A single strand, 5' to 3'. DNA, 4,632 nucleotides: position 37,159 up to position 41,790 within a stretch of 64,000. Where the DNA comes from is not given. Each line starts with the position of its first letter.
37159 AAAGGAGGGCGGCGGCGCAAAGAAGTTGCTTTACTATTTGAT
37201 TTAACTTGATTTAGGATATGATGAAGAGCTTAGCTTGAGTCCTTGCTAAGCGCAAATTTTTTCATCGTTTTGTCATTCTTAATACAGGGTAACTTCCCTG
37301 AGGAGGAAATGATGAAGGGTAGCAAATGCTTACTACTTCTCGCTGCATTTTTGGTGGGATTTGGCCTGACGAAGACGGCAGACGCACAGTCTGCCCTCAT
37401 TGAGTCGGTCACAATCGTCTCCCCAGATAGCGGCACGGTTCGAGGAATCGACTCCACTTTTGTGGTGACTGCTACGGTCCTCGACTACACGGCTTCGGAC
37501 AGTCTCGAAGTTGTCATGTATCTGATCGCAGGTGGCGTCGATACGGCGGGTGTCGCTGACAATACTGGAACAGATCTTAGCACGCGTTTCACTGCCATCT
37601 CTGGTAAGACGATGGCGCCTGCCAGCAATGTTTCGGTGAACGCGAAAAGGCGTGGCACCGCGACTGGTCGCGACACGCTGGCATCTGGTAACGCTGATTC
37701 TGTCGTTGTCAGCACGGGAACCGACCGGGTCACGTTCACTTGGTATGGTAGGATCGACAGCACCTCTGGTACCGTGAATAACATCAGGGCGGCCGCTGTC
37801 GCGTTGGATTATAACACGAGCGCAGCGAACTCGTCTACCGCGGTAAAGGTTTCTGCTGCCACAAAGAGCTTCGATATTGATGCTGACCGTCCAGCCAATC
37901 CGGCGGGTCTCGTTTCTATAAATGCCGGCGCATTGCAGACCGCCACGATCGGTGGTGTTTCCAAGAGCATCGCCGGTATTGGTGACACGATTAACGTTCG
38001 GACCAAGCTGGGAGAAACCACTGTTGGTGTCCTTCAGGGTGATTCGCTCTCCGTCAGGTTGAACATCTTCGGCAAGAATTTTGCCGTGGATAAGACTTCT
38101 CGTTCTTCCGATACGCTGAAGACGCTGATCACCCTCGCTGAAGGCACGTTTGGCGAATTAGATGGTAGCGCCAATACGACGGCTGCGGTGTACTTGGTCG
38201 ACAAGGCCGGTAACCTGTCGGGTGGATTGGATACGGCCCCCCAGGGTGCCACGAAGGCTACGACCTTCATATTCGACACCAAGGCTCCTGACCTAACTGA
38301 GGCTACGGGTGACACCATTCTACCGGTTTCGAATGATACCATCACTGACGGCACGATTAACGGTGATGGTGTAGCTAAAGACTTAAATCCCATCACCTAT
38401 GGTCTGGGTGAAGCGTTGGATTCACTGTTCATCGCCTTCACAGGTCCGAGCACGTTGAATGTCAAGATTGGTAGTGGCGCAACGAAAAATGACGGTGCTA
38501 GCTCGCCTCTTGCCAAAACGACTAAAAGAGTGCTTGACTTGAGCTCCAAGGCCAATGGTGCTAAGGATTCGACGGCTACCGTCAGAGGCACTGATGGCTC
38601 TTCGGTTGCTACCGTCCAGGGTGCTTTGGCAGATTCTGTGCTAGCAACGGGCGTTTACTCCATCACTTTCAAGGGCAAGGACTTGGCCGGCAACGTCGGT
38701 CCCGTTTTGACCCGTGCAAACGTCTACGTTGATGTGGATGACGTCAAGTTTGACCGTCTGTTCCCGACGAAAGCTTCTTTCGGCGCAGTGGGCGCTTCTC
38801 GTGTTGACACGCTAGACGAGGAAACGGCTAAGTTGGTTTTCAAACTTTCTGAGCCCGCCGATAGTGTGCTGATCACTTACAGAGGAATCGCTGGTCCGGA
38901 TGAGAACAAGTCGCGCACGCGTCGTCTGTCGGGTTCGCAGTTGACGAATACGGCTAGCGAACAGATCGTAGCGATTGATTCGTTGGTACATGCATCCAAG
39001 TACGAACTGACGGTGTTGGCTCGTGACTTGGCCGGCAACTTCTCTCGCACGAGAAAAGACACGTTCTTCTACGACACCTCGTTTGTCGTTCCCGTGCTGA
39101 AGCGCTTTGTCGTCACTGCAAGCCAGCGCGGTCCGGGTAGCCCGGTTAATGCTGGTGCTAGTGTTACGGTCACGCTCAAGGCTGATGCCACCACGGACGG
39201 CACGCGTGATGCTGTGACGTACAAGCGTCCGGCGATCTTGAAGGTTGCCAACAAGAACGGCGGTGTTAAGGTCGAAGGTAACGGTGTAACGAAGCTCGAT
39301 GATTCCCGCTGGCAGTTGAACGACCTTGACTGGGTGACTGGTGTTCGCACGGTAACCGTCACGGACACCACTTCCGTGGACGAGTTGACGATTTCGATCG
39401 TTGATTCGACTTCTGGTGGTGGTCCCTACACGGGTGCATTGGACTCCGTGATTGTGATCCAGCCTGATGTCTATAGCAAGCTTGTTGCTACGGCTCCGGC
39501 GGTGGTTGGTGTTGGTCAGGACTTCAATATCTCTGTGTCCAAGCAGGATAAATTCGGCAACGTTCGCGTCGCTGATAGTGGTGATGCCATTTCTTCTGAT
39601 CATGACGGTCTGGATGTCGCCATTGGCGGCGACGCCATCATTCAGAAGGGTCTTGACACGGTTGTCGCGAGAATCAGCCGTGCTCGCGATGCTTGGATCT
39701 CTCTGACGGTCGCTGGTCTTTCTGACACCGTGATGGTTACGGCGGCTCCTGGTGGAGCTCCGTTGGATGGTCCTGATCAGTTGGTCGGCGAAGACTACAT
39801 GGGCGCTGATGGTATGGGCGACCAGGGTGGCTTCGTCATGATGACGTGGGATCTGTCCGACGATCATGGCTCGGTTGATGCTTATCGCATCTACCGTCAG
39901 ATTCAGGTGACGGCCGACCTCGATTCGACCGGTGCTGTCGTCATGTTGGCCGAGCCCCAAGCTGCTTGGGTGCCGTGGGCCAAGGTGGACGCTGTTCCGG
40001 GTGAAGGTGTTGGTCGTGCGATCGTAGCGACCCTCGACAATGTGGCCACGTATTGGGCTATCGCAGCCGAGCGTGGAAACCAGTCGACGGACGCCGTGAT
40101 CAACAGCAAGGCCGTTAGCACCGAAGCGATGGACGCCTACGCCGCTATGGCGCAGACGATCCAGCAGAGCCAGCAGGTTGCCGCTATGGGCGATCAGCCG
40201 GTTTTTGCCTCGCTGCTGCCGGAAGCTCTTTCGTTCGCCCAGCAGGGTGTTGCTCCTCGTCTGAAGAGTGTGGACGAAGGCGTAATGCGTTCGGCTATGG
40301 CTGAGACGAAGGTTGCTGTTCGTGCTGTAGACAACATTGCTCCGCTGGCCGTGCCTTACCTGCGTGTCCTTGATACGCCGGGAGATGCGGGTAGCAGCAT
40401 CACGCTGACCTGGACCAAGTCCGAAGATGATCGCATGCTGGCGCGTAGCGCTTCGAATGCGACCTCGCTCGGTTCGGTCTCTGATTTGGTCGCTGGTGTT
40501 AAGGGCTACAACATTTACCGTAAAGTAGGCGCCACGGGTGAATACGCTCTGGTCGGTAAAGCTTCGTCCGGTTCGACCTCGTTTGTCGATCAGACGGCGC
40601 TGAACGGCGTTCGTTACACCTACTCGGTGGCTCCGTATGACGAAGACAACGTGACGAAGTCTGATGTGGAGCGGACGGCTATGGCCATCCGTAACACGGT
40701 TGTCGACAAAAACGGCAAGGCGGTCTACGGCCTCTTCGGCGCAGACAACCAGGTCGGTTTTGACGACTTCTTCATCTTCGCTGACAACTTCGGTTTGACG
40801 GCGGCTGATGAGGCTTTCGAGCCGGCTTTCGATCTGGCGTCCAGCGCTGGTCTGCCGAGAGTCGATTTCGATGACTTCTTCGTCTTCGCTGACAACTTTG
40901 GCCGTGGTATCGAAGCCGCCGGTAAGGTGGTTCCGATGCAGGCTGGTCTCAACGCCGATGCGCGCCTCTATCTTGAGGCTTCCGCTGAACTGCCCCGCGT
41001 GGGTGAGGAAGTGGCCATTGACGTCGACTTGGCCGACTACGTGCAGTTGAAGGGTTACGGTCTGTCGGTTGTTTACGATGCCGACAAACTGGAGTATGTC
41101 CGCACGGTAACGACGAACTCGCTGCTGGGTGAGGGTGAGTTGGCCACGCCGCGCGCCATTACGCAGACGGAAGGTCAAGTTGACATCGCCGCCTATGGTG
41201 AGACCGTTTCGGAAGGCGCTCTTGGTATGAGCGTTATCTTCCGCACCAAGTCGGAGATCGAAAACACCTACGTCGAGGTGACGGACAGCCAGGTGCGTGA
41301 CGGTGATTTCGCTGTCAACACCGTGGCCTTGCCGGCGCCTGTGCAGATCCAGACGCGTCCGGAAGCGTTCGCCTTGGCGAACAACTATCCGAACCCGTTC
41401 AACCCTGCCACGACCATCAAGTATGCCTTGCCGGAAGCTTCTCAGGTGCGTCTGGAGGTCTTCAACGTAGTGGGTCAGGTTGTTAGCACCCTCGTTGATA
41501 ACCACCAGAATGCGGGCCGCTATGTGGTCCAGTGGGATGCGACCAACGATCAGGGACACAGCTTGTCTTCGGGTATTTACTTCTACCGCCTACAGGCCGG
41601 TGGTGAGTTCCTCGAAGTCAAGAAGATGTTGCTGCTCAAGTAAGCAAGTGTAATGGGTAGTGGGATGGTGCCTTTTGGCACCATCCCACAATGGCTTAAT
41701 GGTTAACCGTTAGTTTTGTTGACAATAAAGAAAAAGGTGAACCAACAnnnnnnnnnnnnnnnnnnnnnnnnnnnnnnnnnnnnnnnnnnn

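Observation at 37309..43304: Two-gene module of cohesin-like / dockerin-like surface proteins that both carry T9SS sorting domains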

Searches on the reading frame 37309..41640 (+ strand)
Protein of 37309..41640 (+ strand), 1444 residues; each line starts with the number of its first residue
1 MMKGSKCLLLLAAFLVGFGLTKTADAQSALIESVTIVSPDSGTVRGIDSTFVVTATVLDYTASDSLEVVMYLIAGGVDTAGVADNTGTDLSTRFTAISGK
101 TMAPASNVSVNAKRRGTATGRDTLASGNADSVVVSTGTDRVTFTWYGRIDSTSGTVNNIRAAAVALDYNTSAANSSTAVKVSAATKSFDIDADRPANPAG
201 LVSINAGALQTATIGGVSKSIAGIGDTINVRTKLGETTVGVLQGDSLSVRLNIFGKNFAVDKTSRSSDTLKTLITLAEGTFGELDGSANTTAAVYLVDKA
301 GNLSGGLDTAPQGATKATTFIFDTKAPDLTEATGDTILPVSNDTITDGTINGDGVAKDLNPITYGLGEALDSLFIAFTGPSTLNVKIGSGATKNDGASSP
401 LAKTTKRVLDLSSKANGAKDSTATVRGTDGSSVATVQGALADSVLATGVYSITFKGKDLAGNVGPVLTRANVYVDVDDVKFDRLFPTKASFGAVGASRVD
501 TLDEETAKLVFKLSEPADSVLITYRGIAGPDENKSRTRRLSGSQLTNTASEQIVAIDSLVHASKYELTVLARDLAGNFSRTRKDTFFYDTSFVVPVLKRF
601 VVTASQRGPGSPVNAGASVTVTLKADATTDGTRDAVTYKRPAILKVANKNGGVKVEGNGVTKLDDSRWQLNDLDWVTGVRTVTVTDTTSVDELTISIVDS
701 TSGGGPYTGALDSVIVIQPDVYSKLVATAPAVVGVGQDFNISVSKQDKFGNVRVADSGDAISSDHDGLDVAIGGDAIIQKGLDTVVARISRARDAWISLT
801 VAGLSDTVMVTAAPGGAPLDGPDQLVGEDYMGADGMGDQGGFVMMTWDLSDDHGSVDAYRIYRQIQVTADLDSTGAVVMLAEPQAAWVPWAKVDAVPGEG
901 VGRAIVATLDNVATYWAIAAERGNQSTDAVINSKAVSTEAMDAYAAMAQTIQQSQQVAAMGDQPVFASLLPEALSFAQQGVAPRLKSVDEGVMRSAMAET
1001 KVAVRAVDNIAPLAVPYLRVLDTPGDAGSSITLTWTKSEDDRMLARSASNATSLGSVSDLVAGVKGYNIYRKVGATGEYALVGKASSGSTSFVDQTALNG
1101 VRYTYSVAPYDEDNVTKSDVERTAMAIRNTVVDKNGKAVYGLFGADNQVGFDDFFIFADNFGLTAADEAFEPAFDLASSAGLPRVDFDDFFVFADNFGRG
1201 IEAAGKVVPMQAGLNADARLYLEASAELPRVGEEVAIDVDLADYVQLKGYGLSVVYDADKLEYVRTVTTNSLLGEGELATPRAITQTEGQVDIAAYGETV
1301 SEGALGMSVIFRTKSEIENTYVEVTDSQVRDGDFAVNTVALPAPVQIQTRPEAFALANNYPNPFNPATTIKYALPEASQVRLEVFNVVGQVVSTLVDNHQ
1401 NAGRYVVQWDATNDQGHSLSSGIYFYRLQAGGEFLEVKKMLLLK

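Call 3: search_protein_families(library=pfam, proteins=[window:37309-41640:+], max_evalue=1)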
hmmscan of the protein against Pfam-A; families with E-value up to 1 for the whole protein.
window:37309-41640:+ (1444 aa): 4 families
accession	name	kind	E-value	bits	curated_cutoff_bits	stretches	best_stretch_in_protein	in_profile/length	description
PF13860.13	FlgD_ig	-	2.2e-09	37.6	27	1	1369-1430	13-75/79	FlgD Ig-like domain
PF18962.6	Por_Secre_tail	-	3.7e-07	30.8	27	1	1360-1439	2-72/75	Secretion system C-terminal sorting domain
PF13585.12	CHU_C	-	3.6e-05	24.2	27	1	1375-1430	24-72/86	CHU_C Type IX secretion signal domain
PF04234.18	CopC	-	0.017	16.5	23.3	1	1387-1425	49-90/92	CopC domain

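Call 4: search_protein_families(library=ncbifam, proteins=[window:37309-41640:+], max_evalue=1)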
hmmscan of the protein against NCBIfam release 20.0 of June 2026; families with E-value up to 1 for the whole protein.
window:37309-41640:+ (1444 aa): 6 families
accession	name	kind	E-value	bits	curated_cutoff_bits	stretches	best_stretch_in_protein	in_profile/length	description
TIGR04183.1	Por_Secre_tail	domain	2.4e-09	37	23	1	1360-1433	2-63/72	T9SS type A sorting domain-containing protein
NF033707.1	T9SS_sortase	equivalog_domain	1.9e-08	32.5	420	1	1357-1429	999-1076/1095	type IX secretion system sortase PorU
NF052323.1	T9SSA_dep_M6i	equivalog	1.2e-06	26.8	600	1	1358-1430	959-1026/1043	T9SS-dependent M6-like inactivated metalloprotease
NF005176.1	PRK06655.1-1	equivalog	7.7e-05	22.7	230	1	1375-1431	94-150/197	flagellar hook assembly protein FlgD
NF038113.1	T9SSA_dep_M36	equivalog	0.0056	14.9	885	1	1357-1440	793-866/869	T9SS-dependent M36 family metallopeptidase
NF052228.1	T9SS_PorZ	equivalog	0.039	12.4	260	1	1359-1425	675-737/757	type IX secretion system anionic LPS delivery protein PorZ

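Call 55: search_solved_structures(query=A5, max_evalue=1, show_alignments=0)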
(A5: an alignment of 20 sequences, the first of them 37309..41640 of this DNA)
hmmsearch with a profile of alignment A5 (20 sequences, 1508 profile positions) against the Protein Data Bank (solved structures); distinct sequences matched with E-value up to 1: 11.
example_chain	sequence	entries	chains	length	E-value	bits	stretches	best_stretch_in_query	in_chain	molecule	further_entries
2jh2_A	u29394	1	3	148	0.00013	23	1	1293-1404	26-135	O-GLCNACASE NAGJ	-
2w1n_A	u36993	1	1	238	0.00018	22.6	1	1293-1406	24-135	O-GLCNACASE NAGJ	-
2o4e_A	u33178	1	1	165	0.00018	22.5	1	1293-1404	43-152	O-GlcNAcase nagJ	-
2ozn_A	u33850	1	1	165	0.00019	22.5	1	1288-1404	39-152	O-GlcNAcase nagJ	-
6bt9_A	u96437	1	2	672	0.0054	17.7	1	568-649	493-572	Chitinase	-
1k85_A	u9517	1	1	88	0.0058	17.6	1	593-635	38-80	CHITINASE A1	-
2y3n_B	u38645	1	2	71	0.12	13.2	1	1213-1264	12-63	CELLULOSOMAL FAMILY-48 PROCESSIVE GLYCOSIDE HYDROLASE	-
6za2_A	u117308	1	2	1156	0.14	13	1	1424-1505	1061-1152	Por secretion system protein porU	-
8q6t_I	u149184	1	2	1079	0.14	13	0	600-634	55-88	Titin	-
3mpc_A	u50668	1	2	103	0.16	12.8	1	1126-1183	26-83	Fn3-like protein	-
3osv_A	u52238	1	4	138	0.18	12.6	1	1438-1493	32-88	Flagellar basal-body rod modification protein FlgD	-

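Call 56: search_protein_families(library=pfam, alignment_id=A5, max_evalue=0.01)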
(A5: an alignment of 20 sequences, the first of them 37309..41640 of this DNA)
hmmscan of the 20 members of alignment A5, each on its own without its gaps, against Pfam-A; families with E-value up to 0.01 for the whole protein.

A. member 1, window:37309-41640:+ (1444 aa): 3 families
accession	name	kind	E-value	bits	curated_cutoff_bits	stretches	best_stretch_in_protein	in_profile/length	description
PF13860.13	FlgD_ig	-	2.2e-09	37.6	27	1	1369-1430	13-75/79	FlgD Ig-like domain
PF18962.6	Por_Secre_tail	-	3.7e-07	30.8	27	1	1360-1439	2-72/75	Secretion system C-terminal sorting domain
PF13585.12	CHU_C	-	3.6e-05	24.2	27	1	1375-1430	24-72/86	CHU_C Type IX secretion signal domain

B. families by the number of members that match (of 20 scanned): 9 families
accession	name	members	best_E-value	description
PF13860.13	FlgD_ig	20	2.3e-13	FlgD Ig-like domain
PF18962.6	Por_Secre_tail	20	3.5e-09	Secretion system C-terminal sorting domain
PF13585.12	CHU_C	20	1.4e-06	CHU_C Type IX secretion signal domain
PF00963.24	Cohesin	3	1.1e-07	Cohesin domain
PF13750.12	Big_3_3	2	0.00063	Bacterial Ig-like domain (group 3)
PF12245.14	Big_3_2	1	0.00012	Bacterial Ig-like domain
PF25059.1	FN3_DSCAM-DSCAML_C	1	0.0048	DSCAM/DSCAML C-terminal Fn3-like domain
PF19763.6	DUF6250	1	0.0049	Domain of unknown function (DUF6250)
PF19077.6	Big_13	1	0.0063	Bacterial Ig-like domain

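Call 75: list_cluster_members(proteins=[P0121, window:37309-41640:+, P0244, P0315])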
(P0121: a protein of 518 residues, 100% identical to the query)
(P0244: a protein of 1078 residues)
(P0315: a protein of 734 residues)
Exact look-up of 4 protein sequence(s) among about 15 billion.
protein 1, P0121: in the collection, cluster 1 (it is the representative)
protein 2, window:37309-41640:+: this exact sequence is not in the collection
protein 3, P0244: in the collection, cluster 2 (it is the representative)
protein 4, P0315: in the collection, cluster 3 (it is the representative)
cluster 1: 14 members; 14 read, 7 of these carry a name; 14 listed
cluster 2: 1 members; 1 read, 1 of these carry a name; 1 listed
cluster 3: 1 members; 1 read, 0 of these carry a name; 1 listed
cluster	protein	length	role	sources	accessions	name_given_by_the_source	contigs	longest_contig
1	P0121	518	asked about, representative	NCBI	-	-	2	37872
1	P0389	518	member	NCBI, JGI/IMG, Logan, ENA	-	hypothetical protein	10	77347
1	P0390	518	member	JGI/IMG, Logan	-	hypothetical protein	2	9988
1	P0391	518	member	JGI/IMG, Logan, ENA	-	hypothetical protein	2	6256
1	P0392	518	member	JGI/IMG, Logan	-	hypothetical protein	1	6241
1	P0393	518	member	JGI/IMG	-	hypothetical protein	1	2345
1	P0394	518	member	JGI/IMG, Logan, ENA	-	hypothetical protein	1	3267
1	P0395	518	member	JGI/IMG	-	hypothetical protein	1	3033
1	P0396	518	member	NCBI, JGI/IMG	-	-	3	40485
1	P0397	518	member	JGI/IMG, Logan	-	-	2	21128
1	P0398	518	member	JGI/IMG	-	-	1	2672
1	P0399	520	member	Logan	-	-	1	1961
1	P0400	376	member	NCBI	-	-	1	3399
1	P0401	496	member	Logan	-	-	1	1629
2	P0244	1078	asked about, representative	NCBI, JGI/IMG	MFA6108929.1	MAG: Ig-like domain-containing protein [Candidatus Latescibacterota bacterium] | hypothetical protein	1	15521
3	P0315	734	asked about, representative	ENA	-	-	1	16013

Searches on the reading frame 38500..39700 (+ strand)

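Call 5: search_protein_families(library=pfam, proteins=[window:38500-39700:+], max_evalue=10)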
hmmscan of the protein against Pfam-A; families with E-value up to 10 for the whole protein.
window:38500-39700:+ (400 aa): 2 families
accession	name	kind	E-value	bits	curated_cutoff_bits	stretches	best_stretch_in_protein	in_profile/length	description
PF19077.6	Big_13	-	0.022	15.7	27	2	13-78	42-101/102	Bacterial Ig-like domain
PF13750.12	Big_3_3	-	0.025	14.7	27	1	161-193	117-148/157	Bacterial Ig-like domain (group 3)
